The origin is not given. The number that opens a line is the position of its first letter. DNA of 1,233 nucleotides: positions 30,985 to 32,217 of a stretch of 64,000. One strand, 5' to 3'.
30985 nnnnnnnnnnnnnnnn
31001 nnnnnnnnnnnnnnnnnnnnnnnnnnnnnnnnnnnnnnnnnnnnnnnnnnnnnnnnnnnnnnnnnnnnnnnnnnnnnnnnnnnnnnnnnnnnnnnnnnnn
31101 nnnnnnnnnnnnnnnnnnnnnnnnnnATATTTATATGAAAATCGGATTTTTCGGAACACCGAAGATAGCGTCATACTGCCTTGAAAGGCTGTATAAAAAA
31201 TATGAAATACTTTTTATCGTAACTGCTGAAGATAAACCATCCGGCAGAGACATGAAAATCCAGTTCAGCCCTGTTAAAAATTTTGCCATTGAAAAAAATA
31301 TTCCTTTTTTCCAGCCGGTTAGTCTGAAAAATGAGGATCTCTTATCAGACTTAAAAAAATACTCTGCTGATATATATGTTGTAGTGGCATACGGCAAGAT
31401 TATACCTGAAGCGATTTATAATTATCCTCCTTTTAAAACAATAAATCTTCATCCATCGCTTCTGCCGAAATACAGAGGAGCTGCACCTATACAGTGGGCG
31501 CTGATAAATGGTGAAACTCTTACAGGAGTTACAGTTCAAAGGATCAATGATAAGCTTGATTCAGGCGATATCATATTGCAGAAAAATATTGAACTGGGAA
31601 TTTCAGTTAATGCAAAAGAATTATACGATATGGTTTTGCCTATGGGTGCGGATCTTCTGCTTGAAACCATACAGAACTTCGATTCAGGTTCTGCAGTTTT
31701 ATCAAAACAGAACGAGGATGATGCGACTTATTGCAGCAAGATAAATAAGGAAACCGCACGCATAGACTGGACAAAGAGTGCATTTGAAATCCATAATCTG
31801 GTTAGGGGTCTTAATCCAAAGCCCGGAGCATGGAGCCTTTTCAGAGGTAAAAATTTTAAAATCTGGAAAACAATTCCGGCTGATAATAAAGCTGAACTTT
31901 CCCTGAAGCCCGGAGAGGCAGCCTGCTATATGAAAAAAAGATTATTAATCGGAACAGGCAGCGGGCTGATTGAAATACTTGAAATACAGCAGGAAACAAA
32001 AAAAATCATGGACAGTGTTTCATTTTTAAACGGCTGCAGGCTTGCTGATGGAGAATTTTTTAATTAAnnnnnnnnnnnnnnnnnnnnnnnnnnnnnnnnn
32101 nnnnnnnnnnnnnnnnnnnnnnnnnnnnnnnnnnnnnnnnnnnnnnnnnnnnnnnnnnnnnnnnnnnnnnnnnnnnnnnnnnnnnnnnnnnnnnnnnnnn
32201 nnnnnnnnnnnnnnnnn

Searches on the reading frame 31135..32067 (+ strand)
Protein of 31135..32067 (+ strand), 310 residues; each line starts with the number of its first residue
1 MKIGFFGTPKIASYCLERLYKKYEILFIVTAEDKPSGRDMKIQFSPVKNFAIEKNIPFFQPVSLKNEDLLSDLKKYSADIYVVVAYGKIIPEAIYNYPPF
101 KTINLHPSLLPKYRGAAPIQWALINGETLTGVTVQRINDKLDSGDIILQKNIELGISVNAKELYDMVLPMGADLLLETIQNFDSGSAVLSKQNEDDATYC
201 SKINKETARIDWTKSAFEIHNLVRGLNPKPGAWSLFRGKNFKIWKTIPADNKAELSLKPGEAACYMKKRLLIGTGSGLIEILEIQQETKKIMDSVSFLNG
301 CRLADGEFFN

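Call 88: find_homologous_proteins(query=window:31135-32067:+, max_evalue=1e-20)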
Query window:31135-32067:+ (310 aa): 7945 proteins with E <= 1e-20 among 8000 candidates; the best 120 are listed.
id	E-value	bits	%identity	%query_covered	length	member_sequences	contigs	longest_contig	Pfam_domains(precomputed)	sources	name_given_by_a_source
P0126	2.1e-205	699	100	100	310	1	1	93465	PF00551.25,PF02911.24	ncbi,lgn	-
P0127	1.1e-186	637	89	100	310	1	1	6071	PF00551.25,PF02911.24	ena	-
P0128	9.0e-179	611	87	100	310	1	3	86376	PF00551.25,PF02911.24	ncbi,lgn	-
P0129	6.6e-162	556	79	100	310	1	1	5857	PF00551.25,PF02911.24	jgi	jgi:methionyl-tRNA formyltransferase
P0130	8.9e-162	556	77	100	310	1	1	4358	PF00551.25,PF02911.24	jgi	jgi:methionyl-tRNA formyltransferase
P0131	2.5e-149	515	74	100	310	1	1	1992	PF00551.25,PF02911.24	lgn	-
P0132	1.6e-120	420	60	99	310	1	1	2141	PF00551.25,PF02911.24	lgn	-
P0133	2.9e-119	416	61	100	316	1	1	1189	PF00551.25,PF02911.24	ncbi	-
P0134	5.2e-118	412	59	99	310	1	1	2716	PF00551.25,PF02911.24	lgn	-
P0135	5.6e-117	409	56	100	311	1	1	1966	PF00551.25,PF02911.24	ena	-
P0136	5.9e-117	408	58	100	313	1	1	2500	PF00551.25,PF02911.24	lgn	-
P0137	1.0e-116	408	59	100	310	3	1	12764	PF00551.25,PF02911.24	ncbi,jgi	-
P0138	1.1e-116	408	58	99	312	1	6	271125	PF00551.25,PF02911.24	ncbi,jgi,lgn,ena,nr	ncbi:MAG TPA: methionyl-tRNA formyltransferase [Spirochaetota bacterium]|nr:methionyl-tRNA formyltra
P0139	1.4e-116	407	59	100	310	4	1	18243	PF00551.25,PF02911.24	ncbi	-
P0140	1.4e-116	407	59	99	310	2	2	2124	PF00551.25,PF02911.24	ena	-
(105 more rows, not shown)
